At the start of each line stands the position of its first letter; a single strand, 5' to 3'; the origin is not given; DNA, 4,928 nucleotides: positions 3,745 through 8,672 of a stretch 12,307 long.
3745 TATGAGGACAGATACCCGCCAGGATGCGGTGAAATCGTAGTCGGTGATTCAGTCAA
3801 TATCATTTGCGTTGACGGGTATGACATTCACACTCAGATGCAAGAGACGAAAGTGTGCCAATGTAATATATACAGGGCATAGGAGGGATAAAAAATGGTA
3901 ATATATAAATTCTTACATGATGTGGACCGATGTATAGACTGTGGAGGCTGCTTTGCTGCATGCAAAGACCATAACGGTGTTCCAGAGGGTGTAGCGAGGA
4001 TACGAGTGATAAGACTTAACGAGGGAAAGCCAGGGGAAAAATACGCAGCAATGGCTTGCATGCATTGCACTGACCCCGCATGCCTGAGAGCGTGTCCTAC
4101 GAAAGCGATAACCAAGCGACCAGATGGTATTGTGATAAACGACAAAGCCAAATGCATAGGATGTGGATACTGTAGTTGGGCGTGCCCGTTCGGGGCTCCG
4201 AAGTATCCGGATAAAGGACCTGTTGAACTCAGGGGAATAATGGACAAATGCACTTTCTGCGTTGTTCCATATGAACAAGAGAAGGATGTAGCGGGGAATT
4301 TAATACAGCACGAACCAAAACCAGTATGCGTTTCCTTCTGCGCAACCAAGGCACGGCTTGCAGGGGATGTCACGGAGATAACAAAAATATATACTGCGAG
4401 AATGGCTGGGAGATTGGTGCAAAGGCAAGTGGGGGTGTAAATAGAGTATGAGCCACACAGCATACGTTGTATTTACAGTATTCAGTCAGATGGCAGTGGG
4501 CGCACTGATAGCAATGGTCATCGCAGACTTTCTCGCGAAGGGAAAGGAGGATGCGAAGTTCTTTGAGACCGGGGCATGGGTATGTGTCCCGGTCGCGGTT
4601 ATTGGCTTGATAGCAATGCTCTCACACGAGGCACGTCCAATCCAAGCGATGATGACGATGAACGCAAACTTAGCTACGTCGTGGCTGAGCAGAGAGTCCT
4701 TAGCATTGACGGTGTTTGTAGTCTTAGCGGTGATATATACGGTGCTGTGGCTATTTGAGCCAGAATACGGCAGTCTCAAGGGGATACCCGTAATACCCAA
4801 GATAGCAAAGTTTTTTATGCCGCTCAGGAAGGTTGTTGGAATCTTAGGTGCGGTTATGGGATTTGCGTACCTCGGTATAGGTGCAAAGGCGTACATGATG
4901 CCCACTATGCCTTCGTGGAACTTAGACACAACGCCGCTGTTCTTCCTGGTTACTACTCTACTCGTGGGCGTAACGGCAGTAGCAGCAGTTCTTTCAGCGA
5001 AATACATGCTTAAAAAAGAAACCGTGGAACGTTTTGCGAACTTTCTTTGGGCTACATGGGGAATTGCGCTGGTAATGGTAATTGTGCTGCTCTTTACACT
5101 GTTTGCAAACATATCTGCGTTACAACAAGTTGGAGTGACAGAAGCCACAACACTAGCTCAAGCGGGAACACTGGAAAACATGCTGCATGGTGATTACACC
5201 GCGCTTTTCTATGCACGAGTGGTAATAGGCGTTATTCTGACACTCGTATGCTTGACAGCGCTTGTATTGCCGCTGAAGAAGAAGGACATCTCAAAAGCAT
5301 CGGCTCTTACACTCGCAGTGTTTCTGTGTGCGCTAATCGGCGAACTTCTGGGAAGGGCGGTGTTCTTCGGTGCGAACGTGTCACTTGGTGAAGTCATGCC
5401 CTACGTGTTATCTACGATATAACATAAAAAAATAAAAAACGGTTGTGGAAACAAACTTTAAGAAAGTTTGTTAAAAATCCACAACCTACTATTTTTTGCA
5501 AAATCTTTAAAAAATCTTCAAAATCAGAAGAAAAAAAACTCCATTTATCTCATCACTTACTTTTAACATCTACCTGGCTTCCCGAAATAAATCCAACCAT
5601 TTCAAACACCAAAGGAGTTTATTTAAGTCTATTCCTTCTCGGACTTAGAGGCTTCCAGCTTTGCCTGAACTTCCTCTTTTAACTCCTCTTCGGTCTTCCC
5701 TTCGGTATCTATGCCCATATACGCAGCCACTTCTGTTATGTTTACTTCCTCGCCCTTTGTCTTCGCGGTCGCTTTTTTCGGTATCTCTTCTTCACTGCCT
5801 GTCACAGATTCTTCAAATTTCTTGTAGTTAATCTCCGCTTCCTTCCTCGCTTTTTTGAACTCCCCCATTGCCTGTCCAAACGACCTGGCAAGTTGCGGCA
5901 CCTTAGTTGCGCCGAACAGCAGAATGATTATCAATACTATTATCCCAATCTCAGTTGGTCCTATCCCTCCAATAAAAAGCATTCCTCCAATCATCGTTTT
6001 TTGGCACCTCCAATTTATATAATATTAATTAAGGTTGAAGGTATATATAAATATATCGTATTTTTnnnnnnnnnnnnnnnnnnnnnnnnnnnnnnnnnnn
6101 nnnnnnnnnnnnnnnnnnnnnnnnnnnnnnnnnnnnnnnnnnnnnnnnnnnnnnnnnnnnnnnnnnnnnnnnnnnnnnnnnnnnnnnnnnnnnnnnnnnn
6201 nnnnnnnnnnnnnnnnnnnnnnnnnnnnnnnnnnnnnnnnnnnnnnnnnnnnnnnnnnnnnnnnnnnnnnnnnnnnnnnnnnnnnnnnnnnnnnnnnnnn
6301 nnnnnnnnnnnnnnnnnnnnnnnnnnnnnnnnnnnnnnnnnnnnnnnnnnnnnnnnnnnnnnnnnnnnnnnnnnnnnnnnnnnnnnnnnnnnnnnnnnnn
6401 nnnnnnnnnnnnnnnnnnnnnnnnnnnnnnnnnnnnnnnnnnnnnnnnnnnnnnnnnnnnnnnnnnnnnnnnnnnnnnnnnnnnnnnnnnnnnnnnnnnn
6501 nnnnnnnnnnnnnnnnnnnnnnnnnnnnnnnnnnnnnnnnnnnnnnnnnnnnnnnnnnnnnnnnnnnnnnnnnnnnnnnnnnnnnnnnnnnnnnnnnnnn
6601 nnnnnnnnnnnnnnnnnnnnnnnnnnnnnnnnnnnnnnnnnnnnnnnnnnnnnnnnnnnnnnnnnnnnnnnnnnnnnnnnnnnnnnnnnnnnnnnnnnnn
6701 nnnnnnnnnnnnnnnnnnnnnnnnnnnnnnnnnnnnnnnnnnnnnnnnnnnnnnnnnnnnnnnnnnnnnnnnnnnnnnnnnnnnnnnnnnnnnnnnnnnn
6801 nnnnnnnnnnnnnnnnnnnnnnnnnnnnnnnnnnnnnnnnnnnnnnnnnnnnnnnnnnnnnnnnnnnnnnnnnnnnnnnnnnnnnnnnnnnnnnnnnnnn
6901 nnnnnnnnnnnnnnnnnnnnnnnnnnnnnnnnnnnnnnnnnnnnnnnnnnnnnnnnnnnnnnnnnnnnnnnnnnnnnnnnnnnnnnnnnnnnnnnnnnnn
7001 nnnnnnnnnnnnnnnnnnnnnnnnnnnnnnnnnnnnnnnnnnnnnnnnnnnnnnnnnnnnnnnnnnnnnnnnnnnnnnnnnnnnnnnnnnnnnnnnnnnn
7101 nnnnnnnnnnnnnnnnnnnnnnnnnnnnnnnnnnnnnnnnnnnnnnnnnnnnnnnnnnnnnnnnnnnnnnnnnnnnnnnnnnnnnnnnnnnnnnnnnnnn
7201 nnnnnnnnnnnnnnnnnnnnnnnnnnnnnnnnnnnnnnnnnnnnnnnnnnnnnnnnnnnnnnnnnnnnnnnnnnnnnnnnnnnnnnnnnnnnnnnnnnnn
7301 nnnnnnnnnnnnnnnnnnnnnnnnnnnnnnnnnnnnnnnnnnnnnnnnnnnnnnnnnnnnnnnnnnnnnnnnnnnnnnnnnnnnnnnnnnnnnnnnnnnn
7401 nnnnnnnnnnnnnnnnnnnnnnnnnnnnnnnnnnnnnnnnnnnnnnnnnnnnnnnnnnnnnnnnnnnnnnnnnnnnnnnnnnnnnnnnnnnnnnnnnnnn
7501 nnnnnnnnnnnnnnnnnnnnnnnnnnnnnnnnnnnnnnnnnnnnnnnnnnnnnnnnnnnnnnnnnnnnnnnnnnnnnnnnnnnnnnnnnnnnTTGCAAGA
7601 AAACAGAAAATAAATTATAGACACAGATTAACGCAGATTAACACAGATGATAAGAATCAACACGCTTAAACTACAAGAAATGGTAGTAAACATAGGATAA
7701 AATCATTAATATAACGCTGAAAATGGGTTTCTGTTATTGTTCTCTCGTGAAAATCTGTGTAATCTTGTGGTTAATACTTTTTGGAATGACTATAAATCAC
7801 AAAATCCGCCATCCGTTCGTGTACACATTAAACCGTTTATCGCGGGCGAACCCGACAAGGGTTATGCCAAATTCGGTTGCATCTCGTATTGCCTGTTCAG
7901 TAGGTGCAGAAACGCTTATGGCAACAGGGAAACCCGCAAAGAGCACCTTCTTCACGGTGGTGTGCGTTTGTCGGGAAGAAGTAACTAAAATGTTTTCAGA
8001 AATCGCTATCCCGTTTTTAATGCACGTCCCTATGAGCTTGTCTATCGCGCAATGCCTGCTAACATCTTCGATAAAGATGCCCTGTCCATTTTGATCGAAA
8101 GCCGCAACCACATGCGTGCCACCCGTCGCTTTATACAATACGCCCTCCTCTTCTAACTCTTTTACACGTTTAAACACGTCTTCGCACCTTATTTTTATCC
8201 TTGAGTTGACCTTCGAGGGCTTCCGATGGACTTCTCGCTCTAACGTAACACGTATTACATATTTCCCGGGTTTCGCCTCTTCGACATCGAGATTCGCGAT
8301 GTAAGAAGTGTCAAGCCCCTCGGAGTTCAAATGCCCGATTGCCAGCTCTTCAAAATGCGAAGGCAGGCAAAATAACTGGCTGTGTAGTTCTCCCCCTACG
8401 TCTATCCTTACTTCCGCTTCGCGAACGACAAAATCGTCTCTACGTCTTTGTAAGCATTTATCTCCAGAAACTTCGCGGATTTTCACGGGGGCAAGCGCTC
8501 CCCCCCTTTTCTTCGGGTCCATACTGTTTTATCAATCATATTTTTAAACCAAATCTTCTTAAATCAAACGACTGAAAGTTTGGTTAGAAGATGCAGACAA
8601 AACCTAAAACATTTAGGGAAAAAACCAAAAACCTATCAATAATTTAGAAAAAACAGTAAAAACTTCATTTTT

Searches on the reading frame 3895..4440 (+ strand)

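Call 8: search_protein_families(library=pfam, proteins=[window:3895-4440:+])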
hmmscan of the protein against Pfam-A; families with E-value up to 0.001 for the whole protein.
window:3895-4440:+ (181 aa): 12 families
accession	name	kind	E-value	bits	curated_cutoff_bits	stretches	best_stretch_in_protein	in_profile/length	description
PF13247.11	Fer4_11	-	4.8e-14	52.8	26.2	1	50-158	5-99/100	4Fe-4S dicluster domain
PF12838.12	Fer4_7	-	1.1e-12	48.7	27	2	12-71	1-52/52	4Fe-4S dicluster domain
PF13187.11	Fer4_9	-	1.5e-11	44.5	27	3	54-100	1-50/52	4Fe-4S dicluster domain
PF13237.11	Fer4_10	-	2.6e-10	40.5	25.5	3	80-122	2-45/53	4Fe-4S dicluster domain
PF12837.12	Fer4_6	-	3.3e-09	36.7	25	2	82-102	4-24/24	4Fe-4S binding domain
PF12797.12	Fer4_2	-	5e-09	36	24.5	2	79-99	2-22/22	4Fe-4S binding domain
PF00037.32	Fer4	-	1.6e-08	34.4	21.1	1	83-102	4-23/24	4Fe-4S binding domain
PF14697.11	Fer4_21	-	1.9e-07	31.5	35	1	54-99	7-53/59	4Fe-4S dicluster domain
PF13370.11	Fer4_13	-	1.6e-06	29.2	24.5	0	83-98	2-17/58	4Fe-4S single cluster domain of Ferredoxin I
PF13183.11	Fer4_8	-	1.6e-05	25.8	27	0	10-70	2-67/68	4Fe-4S dicluster domain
PF25160.1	LdpA_Fe-S-bd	-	3e-05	24.1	27.6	1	57-100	4-41/49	LdpA Fe-S cluster-binding domain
PF13484.11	Fer4_16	-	7.2e-05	23.9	30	0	55-75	2-20/66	4Fe-4S double cluster binding domain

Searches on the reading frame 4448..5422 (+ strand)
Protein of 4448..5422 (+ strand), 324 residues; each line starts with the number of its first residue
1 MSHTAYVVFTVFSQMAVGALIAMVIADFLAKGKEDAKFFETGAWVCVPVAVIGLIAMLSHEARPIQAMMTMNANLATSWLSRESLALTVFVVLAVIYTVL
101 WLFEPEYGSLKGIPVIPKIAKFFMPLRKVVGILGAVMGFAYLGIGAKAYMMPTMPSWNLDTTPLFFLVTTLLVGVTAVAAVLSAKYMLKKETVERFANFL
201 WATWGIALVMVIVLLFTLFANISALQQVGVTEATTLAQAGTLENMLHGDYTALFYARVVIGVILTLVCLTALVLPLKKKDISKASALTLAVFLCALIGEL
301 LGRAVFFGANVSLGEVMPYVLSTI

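Call 8: search_protein_families(library=pfam, proteins=[window:4448-5422:+])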
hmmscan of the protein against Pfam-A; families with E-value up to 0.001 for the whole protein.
window:4448-5422:+ (324 aa): 2 families
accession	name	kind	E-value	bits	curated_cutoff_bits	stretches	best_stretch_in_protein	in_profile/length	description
PF04976.17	DmsC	-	3.6e-20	73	22.3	1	5-308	9-274/275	DMSO reductase anchor subunit (DmsC)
PF03916.19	NrfD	-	1.5e-10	41.7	25.8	1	8-294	17-299/313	Polysulphide reductase, NrfD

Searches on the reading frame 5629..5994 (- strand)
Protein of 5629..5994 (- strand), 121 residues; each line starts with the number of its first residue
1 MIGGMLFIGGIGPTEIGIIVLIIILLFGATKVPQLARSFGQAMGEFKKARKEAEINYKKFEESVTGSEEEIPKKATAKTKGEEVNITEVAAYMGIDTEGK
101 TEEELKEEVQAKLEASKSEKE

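Call 8: search_protein_families(library=pfam, proteins=[window:5629-5994:-])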
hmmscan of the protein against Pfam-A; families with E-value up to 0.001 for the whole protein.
window:5629-5994:- (121 aa): 1 family
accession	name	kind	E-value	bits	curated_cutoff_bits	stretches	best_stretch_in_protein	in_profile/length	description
PF02416.21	TatA_B_E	-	7.7e-16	57.5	21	1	11-61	1-51/53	mttA/Hcf106 family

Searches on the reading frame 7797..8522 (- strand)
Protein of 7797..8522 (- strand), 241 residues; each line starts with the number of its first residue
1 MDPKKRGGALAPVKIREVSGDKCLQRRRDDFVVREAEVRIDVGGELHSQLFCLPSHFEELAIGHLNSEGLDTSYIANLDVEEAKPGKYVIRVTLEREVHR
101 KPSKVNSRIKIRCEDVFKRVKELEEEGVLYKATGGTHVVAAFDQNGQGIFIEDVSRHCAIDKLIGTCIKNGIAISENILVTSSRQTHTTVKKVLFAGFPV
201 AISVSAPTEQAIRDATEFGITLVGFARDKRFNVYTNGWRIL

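Call 8: search_protein_families(library=pfam, proteins=[window:7797-8522:-])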
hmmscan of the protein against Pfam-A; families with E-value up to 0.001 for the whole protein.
window:7797-8522:- (241 aa): 1 family
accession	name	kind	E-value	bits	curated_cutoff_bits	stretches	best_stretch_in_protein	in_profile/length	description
PF02634.21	FdhD-NarQ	-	2.7e-49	168.5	27.2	2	101-240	96-236/237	FdhD/NarQ family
